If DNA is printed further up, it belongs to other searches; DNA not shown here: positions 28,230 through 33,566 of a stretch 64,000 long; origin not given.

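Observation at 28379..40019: A four-gene array carrying six copies of an unrecognised Cys/His-rich module of about 400 aa, fused to an FG-GAP propeller and a His-cluster domain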

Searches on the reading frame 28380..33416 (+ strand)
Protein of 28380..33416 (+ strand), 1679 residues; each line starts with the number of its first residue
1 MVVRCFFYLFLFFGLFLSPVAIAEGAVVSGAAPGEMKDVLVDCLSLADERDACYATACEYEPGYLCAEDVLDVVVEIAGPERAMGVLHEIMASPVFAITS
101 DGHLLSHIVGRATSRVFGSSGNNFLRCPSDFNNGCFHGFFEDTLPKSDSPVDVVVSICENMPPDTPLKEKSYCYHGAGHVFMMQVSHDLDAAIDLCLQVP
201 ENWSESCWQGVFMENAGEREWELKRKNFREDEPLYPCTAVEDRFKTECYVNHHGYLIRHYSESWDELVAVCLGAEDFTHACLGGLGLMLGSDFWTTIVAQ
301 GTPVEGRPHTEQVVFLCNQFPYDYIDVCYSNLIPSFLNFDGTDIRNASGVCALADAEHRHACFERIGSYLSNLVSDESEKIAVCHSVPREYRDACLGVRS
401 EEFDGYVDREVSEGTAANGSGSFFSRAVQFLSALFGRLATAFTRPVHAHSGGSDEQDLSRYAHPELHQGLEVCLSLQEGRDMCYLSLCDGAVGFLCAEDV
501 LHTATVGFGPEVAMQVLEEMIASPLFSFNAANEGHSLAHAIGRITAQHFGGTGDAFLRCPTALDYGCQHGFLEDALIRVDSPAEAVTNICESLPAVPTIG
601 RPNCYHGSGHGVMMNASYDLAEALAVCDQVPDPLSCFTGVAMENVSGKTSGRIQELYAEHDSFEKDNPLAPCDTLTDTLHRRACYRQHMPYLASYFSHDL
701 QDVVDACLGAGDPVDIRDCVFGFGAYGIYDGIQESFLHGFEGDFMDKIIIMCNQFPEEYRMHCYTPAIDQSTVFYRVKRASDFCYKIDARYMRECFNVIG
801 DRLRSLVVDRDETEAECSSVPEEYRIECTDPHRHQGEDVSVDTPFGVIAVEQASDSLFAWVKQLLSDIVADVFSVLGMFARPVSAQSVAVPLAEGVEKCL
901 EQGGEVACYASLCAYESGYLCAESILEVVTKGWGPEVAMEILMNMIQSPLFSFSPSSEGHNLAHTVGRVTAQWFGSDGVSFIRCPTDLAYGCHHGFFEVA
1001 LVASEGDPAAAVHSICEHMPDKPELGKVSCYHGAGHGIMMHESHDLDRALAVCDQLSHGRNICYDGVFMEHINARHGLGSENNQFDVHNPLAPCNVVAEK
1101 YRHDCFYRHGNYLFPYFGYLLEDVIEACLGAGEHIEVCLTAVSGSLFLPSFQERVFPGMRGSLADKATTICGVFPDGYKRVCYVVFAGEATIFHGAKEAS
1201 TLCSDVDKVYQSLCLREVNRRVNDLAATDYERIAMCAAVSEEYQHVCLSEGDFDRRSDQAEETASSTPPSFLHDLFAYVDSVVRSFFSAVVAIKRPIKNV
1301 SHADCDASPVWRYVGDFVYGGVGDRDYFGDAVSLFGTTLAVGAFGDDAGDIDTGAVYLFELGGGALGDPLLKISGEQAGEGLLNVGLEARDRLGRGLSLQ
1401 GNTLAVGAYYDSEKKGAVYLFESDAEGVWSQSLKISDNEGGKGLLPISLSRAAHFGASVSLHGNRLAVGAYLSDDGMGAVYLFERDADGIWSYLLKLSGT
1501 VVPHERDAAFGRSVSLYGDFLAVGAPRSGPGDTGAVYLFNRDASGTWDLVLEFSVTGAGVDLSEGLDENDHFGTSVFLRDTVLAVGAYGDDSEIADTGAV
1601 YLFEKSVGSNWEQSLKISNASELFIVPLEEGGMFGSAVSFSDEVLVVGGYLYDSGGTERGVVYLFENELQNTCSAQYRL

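Call 5: search_protein_families(library=pfam, proteins=[window:28380-33416:+], max_evalue=1)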
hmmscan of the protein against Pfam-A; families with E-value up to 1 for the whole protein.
window:28380-33416:+ (1679 aa): 1 family
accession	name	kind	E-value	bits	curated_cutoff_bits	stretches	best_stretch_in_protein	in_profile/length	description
PF14312.12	FG-GAP_2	-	4e-45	152.2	23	6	1324-1359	14-49/49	FG-GAP repeat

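Call 6: search_protein_families(library=ncbifam, proteins=[window:28380-33416:+], max_evalue=1)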
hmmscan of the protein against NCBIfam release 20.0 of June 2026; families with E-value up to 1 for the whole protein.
window:28380-33416:+ (1679 aa): 2 families
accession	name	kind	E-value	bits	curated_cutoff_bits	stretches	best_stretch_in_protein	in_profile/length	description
NF010334.0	PRK13763.2-5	equivalog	2.4e-05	24.4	303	1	488-520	49-81/179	putative RNA-processing protein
NF002207.0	PRK01099.1-2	equivalog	0.074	13.2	71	1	1416-1464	41-89/100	DNA-directed RNA polymerase subunit K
